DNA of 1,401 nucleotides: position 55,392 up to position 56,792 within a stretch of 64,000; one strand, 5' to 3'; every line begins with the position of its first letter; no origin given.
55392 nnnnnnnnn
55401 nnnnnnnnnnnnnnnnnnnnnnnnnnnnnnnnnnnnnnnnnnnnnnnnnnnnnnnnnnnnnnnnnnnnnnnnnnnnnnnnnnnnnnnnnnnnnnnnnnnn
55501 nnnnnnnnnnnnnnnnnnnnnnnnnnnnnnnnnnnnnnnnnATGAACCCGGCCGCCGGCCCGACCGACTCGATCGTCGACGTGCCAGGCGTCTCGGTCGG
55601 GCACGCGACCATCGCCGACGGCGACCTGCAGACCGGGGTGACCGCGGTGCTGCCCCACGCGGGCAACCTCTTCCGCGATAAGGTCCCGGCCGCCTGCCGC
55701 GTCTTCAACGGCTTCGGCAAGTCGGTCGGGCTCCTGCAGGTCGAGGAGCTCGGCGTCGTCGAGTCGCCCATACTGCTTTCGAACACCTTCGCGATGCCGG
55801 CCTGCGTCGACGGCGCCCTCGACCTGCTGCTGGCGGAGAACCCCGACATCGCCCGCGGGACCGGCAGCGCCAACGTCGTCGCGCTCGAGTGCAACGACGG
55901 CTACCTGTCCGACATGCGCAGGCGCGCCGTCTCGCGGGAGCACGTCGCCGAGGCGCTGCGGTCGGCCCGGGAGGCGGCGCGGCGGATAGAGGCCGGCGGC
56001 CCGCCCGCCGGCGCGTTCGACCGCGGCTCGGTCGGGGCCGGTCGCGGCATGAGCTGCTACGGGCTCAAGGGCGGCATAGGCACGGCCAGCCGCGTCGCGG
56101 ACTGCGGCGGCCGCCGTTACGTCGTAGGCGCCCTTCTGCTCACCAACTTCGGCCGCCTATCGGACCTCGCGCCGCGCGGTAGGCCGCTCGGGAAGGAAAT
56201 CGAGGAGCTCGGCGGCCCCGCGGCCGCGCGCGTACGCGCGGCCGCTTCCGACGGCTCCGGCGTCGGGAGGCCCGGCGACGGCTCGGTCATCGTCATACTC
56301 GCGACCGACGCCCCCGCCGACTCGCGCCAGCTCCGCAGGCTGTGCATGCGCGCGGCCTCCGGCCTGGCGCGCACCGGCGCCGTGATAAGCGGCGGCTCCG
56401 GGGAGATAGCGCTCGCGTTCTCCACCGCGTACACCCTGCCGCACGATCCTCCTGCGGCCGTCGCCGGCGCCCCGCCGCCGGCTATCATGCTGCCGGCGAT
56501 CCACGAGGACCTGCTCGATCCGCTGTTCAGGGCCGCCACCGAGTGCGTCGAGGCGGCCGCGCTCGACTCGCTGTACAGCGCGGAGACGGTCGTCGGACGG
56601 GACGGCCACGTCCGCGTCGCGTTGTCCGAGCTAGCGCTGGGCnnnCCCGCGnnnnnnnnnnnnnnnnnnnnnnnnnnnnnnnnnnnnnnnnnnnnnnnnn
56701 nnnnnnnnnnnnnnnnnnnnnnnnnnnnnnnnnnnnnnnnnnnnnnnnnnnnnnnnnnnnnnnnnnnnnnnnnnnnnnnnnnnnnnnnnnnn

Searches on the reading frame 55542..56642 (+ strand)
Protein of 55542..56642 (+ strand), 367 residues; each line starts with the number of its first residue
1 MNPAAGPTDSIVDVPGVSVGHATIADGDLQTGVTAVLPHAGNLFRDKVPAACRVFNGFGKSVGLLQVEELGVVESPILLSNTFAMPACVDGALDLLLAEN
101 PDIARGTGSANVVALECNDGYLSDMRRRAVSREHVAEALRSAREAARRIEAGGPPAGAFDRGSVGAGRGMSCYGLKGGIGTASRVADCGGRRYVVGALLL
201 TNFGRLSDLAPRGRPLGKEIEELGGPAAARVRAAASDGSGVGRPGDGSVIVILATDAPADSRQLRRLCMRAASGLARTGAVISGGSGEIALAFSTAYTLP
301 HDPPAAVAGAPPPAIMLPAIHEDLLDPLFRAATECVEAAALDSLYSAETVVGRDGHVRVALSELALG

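Call 9: search_protein_families(library=pfam, proteins=[window:55542-56642:+], max_evalue=0.001)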
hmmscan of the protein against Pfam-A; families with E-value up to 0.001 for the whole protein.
window:55542-56642:+ (367 aa): 1 family
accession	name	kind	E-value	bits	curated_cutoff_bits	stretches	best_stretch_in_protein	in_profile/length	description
PF03576.19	Peptidase_S58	-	3.9e-105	352.2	23.9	1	9-357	1-306/307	Peptidase family S58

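Call 32: find_homologous_proteins(query=window:55542-56642:+, max_evalue=1e-10)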
Query window:55542-56642:+ (367 aa): 7976 proteins with E <= 1e-10 among 8000 candidates; the best 120 are listed.
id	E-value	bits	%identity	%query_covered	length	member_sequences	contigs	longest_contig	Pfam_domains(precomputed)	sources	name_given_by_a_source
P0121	1.2e-227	773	99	100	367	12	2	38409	PF03576.20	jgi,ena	-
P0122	1.5e-185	635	83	100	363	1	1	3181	PF03576.20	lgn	-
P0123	5.4e-184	629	83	100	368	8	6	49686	PF03576.20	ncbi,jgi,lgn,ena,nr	ncbi:MAG TPA: P1 family peptidase [Spirochaetales bacterium]|nr:P1 family peptidase [Spirochaetales 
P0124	3.1e-146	505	70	98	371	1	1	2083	PF03576.20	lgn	-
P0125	2.9e-141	489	68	99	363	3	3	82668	PF03576.20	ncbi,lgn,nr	ncbi:MAG: P1 family peptidase [Spirochaetia bacterium]|nr:P1 family peptidase [Spirochaetia bacteriu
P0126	2.5e-140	486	68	99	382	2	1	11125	PF03576.20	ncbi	-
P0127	1.4e-139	483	69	99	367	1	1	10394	PF03576.20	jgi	-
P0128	2.0e-138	480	68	98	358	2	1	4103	PF03576.20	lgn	-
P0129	7.7e-138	478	64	99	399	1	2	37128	PF03576.20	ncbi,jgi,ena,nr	ncbi:MAG: P1 family peptidase [Spirochaetes bacterium]|nr:P1 family peptidase [Spirochaetota bacteri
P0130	2.0e-137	476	67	99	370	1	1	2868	PF03576.20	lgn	-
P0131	3.3e-136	472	67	99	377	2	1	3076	PF03576.20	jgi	-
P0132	1.1e-135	471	69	96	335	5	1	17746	PF03576.20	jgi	-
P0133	1.5e-135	470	66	99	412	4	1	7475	PF03576.20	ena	-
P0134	1.5e-134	467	66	98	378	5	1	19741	PF03576.20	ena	-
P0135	1.1e-133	464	65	98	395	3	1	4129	PF03576.20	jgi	-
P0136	1.2e-133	464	64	98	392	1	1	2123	PF03576.20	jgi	-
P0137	8.8e-133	461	65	98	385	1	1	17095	PF03576.20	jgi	-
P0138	1.2e-130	454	64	98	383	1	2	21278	PF03576.20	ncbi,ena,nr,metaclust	ncbi:MAG: hypothetical protein A2Y38_21165 [Spirochaetes bacterium GWB1_59_5]|nr:MAG: hypothetical p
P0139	1.3e-129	451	65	98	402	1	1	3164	PF03576.20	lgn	-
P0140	1.3e-125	437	62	98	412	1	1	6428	PF03576.20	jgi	-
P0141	4.6e-125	436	59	98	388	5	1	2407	PF03576.20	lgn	-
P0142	1.3e-124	434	64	99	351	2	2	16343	PF03576.20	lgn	-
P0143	1.2e-122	428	56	98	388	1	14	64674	PF03576.20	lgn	-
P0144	1.3e-105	372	56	98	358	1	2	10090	PF03576.20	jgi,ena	-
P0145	1.7e-103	365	53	99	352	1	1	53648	PF03576.20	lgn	-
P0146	8.1e-101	356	54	98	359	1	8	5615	PF03576.20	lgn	-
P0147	5.7e-100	353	52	98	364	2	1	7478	PF03576.20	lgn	-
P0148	3.2e-99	351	51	98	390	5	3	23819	PF03576.20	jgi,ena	-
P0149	1.6e-98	348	52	98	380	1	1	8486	PF03576.20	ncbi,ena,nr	ncbi:MAG TPA: P1 family peptidase [Trinickia sp.]|nr:P1 family peptidase [Trinickia sp.]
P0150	2.7e-98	348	49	98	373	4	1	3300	PF03576.20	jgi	-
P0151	3.1e-98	347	54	98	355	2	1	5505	PF03576.20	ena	-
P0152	5.7e-98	347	51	98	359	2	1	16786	PF03576.20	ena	-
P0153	1.1e-97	346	52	99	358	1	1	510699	PF03576.20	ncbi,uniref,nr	ncbi:S58 family peptidase [Paraburkholderia guartelaensis]|uniref:S58 family peptidase n=1 Tax=Parab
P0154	2.0e-97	345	52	98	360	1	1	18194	PF03576.20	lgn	-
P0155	2.3e-97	345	52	98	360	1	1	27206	PF03576.20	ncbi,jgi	-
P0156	2.8e-97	344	51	98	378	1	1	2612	PF03576.20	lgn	-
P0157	3.5e-97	344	51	98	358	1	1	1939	PF03576.20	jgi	jgi:D-aminopeptidase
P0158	3.7e-97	344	53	98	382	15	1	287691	PF03576.20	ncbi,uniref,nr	ncbi:P1 family peptidase [Bordetella bronchiseptica]|uniref:DmpA family aminopeptidase n=1 Tax=Borde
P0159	4.5e-97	344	51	98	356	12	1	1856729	PF03576.20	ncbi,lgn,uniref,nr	ncbi:P1 family peptidase [Cupriavidus plantarum]|uniref:DmpA family aminopeptidase n=1 Tax=Cupriavid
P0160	4.7e-97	344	52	98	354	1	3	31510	PF03576.20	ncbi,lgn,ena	-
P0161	5.9e-97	343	53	98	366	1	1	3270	PF03576.20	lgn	-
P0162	5.9e-97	343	53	98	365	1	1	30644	PF03576.20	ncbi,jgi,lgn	jgi:D-aminopeptidase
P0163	5.9e-97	343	51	98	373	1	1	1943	PF03576.20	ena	-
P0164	7.8e-97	343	52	98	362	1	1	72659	PF03576.20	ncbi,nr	ncbi:peptidase S58 DmpA [Burkholderia sp. H160]|nr:peptidase S58 DmpA [Burkholderia sp. H160]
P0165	7.8e-97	343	52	98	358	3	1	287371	PF03576.20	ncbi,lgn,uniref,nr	ncbi:DmpA family aminopeptidase [Paraburkholderia heleia]|uniref:DmpA family aminopeptidase n=1 Tax=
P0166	8.0e-97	343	52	97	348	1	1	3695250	PF03576.20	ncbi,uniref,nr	ncbi:P1 family peptidase [Trinickia violacea]|uniref:P1 family peptidase n=1 Tax=Trinickia violacea 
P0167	1.1e-96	342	53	98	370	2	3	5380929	PF03576.20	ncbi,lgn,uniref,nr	ncbi:DmpA family aminopeptidase [Bordetella genomosp. 13]|uniref:Aminopeptidase n=1 Tax=Bordetella g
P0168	1.4e-96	342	54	96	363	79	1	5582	PF03576.20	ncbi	ncbi:P1 family peptidase, partial [Bordetella pertussis]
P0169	1.5e-96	342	50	99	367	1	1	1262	PF03576.20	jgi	jgi:D-aminopeptidase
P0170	1.5e-96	342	51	98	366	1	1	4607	PF03576.20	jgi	jgi:D-aminopeptidase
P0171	1.6e-96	342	52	97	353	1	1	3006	PF03576.20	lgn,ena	-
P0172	1.9e-96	342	51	98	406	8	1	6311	PF03576.20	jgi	jgi:D-aminopeptidase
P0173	1.9e-96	342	52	98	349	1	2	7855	PF03576.20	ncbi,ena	-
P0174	2.6e-96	341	52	98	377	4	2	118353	PF03576.20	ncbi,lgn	ncbi:MAG: P1 family peptidase [bacterium]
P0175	3.5e-96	341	52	98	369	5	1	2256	PF03576.20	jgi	jgi:D-aminopeptidase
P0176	4.8e-96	340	51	98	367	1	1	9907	PF03576.20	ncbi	-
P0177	4.9e-96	340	50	98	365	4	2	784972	PF03576.20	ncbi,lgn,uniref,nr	ncbi:P1 family peptidase [Paraburkholderia bryophila]|uniref:D-aminopeptidase n=1 Tax=Paraburkholder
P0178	4.9e-96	340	51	98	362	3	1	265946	PF03576.20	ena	-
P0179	5.7e-96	340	53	99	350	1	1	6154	PF03576.20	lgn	-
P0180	5.7e-96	340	52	98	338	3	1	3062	PF03576.20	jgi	jgi:D-aminopeptidase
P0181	6.8e-96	340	50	98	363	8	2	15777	PF03576.20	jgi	-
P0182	7.5e-96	340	50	98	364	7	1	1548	PF03576.20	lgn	-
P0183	7.9e-96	340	51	98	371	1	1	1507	PF03576.20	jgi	jgi:D-aminopeptidase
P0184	8.2e-96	339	50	98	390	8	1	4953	PF03576.20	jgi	-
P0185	8.7e-96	339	51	98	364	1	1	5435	PF03576.20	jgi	jgi:D-aminopeptidase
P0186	8.8e-96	339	52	99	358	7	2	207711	PF03576.20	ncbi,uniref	ncbi:P1 family peptidase [Paraburkholderia sp. BR10882]|uniref:P1 family peptidase n=1 Tax=unclassif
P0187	9.2e-96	339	51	98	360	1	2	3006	PF03576.20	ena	-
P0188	9.5e-96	339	52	98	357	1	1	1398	PF03576.20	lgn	-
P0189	1.3e-95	339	51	97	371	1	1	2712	PF03576.20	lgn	-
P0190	1.3e-95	339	52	98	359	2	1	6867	PF03576.20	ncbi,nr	ncbi:MAG TPA: P1 family peptidase [Bordetella sp.]|nr:P1 family peptidase [Bordetella sp.]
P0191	1.7e-95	338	53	98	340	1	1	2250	PF03576.20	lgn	-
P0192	1.7e-95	338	51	98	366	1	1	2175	PF03576.20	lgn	-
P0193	2.0e-95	338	51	98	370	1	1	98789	PF03576.20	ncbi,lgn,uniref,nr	ncbi:DmpA family aminopeptidase [Paraburkholderia dilworthii]|uniref:DmpA family aminopeptidase n=1 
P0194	2.2e-95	338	52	98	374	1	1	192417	PF03576.20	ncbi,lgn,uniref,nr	ncbi:DmpA family aminopeptidase [Burkholderia sp. WSM2230]|uniref:DmpA family aminopeptidase n=1 Tax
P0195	2.6e-95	338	51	98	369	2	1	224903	PF03576.20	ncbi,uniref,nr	ncbi:aminopeptidase [Paraburkholderia monticola]|uniref:Aminopeptidase n=1 Tax=Paraburkholderia mont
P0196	3.7e-95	337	50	98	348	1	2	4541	PF03576.20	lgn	-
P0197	4.5e-95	337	50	99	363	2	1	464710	PF03576.20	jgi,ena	-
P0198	4.7e-95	337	52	96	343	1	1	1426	PF03576.20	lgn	-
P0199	5.6e-95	337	52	98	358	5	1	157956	PF03576.20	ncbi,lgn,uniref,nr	ncbi:P1 family peptidase [Paraburkholderia sp. J11-2]|uniref:DmpA family aminopeptidase n=1 Tax=Para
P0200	5.9e-95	337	50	98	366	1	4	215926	PF03576.20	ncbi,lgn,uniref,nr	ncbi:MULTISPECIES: P1 family peptidase [Paraburkholderia]|uniref:P1 family peptidase n=1 Tax=Parabur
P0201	7.8e-95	336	52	98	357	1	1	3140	PF03576.20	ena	-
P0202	8.3e-95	336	52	98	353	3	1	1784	PF03576.20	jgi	-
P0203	8.4e-95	336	50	98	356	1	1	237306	PF03576.20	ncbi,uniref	ncbi:P1 family peptidase [Paraburkholderia sp. JHI869]|uniref:DmpA family aminopeptidase n=1 Tax=Par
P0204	8.5e-95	336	52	98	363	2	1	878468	PF03576.20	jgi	jgi:D-aminopeptidase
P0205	8.8e-95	336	51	98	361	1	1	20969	PF03576.20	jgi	jgi:D-aminopeptidase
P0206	9.0e-95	336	51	98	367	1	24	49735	PF03576.20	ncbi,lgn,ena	-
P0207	9.3e-95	336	50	98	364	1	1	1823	PF03576.20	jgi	jgi:D-aminopeptidase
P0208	1.0e-94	336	52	98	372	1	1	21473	PF03576.20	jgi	-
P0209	1.0e-94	336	50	98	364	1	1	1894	PF03576.20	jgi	jgi:D-aminopeptidase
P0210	1.0e-94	336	51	98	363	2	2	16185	PF03576.20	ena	-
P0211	1.1e-94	336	51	99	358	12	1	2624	PF03576.20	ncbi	ncbi:MAG: P1 family peptidase [Microvirga sp.]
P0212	1.2e-94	336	51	98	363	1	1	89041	PF03576.20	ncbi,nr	ncbi:aminopeptidase [Burkholderia sp. SRS-W-2-2016]|nr:aminopeptidase [Burkholderia sp. SRS-W-2-2016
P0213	1.3e-94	336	51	98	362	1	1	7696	PF03576.20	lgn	-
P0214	1.3e-94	335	51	99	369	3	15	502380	PF03576.20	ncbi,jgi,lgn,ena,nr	nr:P1 family peptidase [Achromobacter sp. DMS1]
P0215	1.3e-94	335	51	98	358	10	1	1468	PF03576.20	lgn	-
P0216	1.5e-94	335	51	98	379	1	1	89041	PF03576.20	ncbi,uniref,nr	ncbi:P1 family peptidase [Burkholderia sp. SRS-W-2-2016]|uniref:DmpA family aminopeptidase n=1 Tax=B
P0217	1.6e-94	335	49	98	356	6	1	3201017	PF03576.20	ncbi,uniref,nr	ncbi:DmpA family aminopeptidase [Paraburkholderia terrae]|uniref:DmpA family aminopeptidase n=1 Tax=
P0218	2.1e-94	335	49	99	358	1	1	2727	PF03576.20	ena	-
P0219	2.1e-94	335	51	99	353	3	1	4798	PF03576.20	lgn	-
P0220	2.3e-94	335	53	98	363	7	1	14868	PF03576.20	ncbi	-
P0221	2.7e-94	334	51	98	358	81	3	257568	PF03576.20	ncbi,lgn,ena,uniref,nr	ncbi:P1 family peptidase [Methylobacterium brachiatum]|uniref:P1 family peptidase n=1 Tax=Methylobac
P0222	2.9e-94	334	50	99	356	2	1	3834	PF03576.20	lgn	-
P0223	3.2e-94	334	52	98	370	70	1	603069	PF03576.20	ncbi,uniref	ncbi:DmpA family aminopeptidase [Paraburkholderia strydomiana]|uniref:DmpA family aminopeptidase n=1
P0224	3.4e-94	334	50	98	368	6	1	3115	PF03576.20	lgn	-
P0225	3.5e-94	334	49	98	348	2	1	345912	PF03576.20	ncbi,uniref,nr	ncbi:P1 family peptidase [Culicoidibacter larvae]|uniref:P1 family peptidase n=2 Tax=Culicoidibacter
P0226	3.7e-94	334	51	96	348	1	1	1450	PF03576.20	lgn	-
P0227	4.4e-94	334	51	98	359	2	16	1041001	PF03576.20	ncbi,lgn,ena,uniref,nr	ncbi:aminopeptidase [Bordetella genomosp. 7]|uniref:Aminopeptidase n=1 Tax=Bordetella genomosp. 7 Ta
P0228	4.7e-94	334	50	98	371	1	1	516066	PF03576.20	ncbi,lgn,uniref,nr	ncbi:DmpA family aminopeptidase [Paraburkholderia youngii]|uniref:D-aminopeptidase n=1 Tax=Paraburkh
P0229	4.7e-94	334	52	98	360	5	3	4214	PF03576.20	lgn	-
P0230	4.8e-94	334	50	98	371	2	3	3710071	PF03576.20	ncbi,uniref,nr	ncbi:DmpA family aminopeptidase [Paraburkholderia youngii]|uniref:P1 family peptidase n=1 Tax=Parabu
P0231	5.0e-94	334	52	99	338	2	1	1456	PF03576.20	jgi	jgi:D-aminopeptidase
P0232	5.1e-94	334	51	98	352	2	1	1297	PF03576.20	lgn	-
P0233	5.1e-94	334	49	98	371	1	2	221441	PF03576.20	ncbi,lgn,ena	-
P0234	5.1e-94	334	50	98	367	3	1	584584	PF03576.20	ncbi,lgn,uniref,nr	ncbi:P1 family peptidase [Paraburkholderia fynbosensis]|uniref:Beta-peptidyl aminopeptidase BapA n=1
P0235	5.2e-94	334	50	98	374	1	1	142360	PF03576.20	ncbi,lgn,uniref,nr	ncbi:DmpA family aminopeptidase [Paraburkholderia susongensis]|uniref:D-aminopeptidase n=1 Tax=Parab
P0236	5.2e-94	334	52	99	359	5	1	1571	PF03576.20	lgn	-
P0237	5.3e-94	334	50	98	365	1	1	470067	PF03576.20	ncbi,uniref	ncbi:P1 family peptidase [Paraburkholderia fungorum]|uniref:DmpA family aminopeptidase n=1 Tax=Parab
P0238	5.7e-94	333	52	98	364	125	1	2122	PF03576.20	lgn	-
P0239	5.7e-94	333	51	98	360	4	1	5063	PF03576.20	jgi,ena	-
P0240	5.8e-94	333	51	98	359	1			PF03576.20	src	-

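Call 33: find_encoding_contigs(protein=P0123, flank=10000, max_places=3)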
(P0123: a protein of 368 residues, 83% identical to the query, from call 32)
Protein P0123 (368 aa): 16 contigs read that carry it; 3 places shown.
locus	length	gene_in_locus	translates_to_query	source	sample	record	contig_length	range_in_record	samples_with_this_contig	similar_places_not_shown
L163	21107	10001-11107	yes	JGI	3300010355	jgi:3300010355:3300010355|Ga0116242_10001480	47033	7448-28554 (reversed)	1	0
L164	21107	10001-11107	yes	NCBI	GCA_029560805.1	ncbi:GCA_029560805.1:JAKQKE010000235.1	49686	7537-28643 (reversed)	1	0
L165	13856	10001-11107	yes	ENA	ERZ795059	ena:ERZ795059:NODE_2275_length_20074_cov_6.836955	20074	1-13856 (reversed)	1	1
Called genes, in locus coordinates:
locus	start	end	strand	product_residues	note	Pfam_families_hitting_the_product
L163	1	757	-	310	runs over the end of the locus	PF14336:GLUCM-like_C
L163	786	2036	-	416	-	PF07969:Amidohydro_3, PF01979:Amidohydro_1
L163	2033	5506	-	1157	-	PF26300:PEPCK_PPi_lobe_2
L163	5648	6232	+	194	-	-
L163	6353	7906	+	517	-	PF00221:Lyase_aromatic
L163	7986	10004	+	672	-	PF17391:Urocanase_N, PF01175:Urocanase, PF17392:Urocanase_C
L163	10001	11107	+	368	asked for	PF03576:Peptidase_S58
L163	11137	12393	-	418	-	PF00108:Thiolase_N, PF22691:Thiolase_C_1, PF02803:Thiolase_C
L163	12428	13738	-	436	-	PF02550:AcetylCoA_hydro (weak), PF13336:AcetylCoA_hyd_C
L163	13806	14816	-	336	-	PF08545:ACP_syn_III, PF08541:ACP_syn_III_C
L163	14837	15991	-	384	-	PF00440:TetR_N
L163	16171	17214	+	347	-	PF08545:ACP_syn_III, PF08541:ACP_syn_III_C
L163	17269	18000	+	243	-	PF00106:adh_short, PF08659:KR, PF23441:SDR (weak), PF13561:adh_short_C2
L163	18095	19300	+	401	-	PF13458:Peripla_BP_6, PF13433:Peripla_BP_5, PF01094:ANF_receptor, PF13433:Peripla_BP_5 (weak)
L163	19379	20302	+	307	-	PF02653:BPD_transp_2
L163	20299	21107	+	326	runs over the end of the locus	PF02653:BPD_transp_2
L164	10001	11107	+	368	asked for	PF03576:Peptidase_S58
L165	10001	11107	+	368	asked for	PF03576:Peptidase_S58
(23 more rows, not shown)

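Call 34: find_encoding_contigs(protein=P0125, flank=10000, max_places=3)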
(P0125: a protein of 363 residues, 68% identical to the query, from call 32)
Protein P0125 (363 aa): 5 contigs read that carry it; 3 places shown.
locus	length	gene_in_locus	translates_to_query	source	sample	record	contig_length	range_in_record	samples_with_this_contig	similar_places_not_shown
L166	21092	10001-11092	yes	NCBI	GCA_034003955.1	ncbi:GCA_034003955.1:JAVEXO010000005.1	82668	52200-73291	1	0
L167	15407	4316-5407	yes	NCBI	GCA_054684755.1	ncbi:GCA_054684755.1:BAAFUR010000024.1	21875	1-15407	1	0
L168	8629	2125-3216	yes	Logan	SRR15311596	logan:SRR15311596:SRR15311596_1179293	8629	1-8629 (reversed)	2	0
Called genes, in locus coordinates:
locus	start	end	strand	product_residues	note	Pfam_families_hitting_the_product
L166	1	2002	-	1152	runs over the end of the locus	PF26300:PEPCK_PPi_lobe_2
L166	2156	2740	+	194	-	-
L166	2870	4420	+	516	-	PF00221:Lyase_aromatic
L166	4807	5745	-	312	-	PF00291:PALP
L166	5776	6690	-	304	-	PF06426:SATase_N (faint), PF00132:Hexapep (faint)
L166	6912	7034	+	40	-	-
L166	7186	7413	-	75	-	PF03050:DDE_Tnp_IS66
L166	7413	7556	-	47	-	-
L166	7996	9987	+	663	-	PF17391:Urocanase_N, PF01175:Urocanase, PF17392:Urocanase_C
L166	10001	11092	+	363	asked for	PF03576:Peptidase_S58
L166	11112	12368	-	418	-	PF00108:Thiolase_N, PF02803:Thiolase_C, PF22691:Thiolase_C_1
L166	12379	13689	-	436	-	PF02550:AcetylCoA_hydro (weak), PF13336:AcetylCoA_hyd_C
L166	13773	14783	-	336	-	PF08545:ACP_syn_III, PF08541:ACP_syn_III_C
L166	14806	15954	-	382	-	PF00440:TetR_N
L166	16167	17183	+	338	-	PF08545:ACP_syn_III, PF08541:ACP_syn_III_C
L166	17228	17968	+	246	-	PF00106:adh_short, PF08659:KR, PF23441:SDR (weak), PF13561:adh_short_C2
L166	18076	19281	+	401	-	PF13458:Peripla_BP_6, PF13433:Peripla_BP_5 (weak), PF01094:ANF_receptor, PF13433:Peripla_BP_5 (weak)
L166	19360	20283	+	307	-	PF02653:BPD_transp_2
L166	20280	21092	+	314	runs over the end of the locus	PF02653:BPD_transp_2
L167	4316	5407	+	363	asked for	PF03576:Peptidase_S58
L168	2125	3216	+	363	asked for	PF03576:Peptidase_S58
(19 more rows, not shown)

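Call 35: find_encoding_contigs(protein=P0129, flank=10000, max_places=3)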
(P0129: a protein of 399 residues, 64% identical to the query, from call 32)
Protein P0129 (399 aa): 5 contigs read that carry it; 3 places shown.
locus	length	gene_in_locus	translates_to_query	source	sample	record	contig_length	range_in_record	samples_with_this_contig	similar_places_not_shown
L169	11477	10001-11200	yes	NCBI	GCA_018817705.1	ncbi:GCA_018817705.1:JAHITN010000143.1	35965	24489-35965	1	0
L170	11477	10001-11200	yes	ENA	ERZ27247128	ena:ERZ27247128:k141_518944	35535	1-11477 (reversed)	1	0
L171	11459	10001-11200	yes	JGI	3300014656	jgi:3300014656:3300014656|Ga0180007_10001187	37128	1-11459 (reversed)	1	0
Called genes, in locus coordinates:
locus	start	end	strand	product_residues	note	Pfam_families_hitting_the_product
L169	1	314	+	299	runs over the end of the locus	PF00892:EamA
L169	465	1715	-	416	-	PF07969:Amidohydro_3, PF01979:Amidohydro_1, PF07969:Amidohydro_3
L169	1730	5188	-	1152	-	PF26300:PEPCK_PPi_lobe_2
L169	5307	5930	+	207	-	-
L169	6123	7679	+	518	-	PF00221:Lyase_aromatic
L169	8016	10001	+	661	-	PF17391:Urocanase_N, PF01175:Urocanase, PF17392:Urocanase_C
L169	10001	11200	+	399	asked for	PF03576:Peptidase_S58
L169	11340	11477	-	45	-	PF13336:AcetylCoA_hyd_C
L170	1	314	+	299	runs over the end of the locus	PF00892:EamA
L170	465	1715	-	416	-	PF07969:Amidohydro_3, PF01979:Amidohydro_1, PF07969:Amidohydro_3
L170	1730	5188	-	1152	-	PF26300:PEPCK_PPi_lobe_2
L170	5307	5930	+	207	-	-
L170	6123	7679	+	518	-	PF00221:Lyase_aromatic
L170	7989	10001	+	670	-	PF17391:Urocanase_N, PF01175:Urocanase, PF17392:Urocanase_C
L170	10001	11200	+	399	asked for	PF03576:Peptidase_S58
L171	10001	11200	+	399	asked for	PF03576:Peptidase_S58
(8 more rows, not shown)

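Call 36: find_encoding_contigs(protein=P0143, flank=8000, max_places=2)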
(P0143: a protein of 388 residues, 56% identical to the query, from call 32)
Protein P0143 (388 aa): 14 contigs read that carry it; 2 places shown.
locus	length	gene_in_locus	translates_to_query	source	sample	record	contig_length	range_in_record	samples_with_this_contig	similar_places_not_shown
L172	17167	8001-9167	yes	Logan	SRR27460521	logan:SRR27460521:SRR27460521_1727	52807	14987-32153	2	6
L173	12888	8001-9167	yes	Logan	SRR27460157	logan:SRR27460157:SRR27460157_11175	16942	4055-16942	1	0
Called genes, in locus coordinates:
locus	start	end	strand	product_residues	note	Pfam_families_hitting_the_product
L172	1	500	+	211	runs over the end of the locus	PF00163:Ribosomal_S4, PF22421:SYY_C-terminal (faint), PF01479:S4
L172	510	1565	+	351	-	PF01193:RNA_pol_L, PF01000:RNA_pol_A_bac, PF03118:RNA_pol_A_CTD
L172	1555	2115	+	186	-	PF01196:Ribosomal_L17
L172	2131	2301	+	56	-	PF27208:TP_0214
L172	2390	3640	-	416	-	PF07969:Amidohydro_3, PF01979:Amidohydro_1, PF07969:Amidohydro_3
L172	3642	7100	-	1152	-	PF26300:PEPCK_PPi_lobe_2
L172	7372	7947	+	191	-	-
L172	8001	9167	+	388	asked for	PF03576:Peptidase_S58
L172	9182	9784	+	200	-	PF00702:Hydrolase, PF13419:HAD_2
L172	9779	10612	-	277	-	PF27030:AbpE_bact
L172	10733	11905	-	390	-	PF01837:HcyBio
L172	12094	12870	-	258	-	PF00899:ThiF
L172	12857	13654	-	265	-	PF01026:TatD_DNase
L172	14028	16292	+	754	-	PF13549:ATP-grasp_5, PF02629:CoA_binding (weak), PF13380:CoA_binding_2, PF13607:Succ_CoA_lig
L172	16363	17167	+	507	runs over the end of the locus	PF01336:tRNA_anti-codon, PF00152:tRNA-synt_2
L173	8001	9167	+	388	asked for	PF03576:Peptidase_S58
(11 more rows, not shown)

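Call 37: find_encoding_contigs(protein=P0145, flank=8000, max_places=2)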
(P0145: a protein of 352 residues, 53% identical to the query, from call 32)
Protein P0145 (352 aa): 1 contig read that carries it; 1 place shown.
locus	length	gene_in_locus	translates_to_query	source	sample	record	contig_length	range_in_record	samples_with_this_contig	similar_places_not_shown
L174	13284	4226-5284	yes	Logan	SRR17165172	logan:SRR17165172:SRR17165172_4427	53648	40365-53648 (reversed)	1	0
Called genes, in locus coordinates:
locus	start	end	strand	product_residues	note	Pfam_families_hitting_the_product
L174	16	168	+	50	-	-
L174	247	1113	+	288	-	PF01418:HTH_6, PF01380:SIS (weak)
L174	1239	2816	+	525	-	PF07969:Amidohydro_3, PF01979:Amidohydro_1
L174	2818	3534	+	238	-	PF16481:DUF5058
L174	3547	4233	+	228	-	-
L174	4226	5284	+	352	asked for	PF03576:Peptidase_S58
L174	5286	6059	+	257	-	PF01177:Asp_Glu_race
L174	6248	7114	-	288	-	PF00528:BPD_transp_1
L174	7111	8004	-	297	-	PF00528:BPD_transp_1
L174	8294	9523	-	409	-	PF01547:SBP_bac_1, PF13531:SBP_bac_11 (faint), PF13416:SBP_bac_8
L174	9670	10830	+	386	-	PF03702:AnmK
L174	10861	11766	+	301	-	PF20741:GKRP-like_C (faint), PF13580:SIS_2, PF22198:GKRP_SIS_2, PF22645:GKRP_SIS_N, PF01380:SIS (faint)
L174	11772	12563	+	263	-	PF01012:ETF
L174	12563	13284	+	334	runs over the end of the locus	PF01012:ETF, PF00766:ETF_alpha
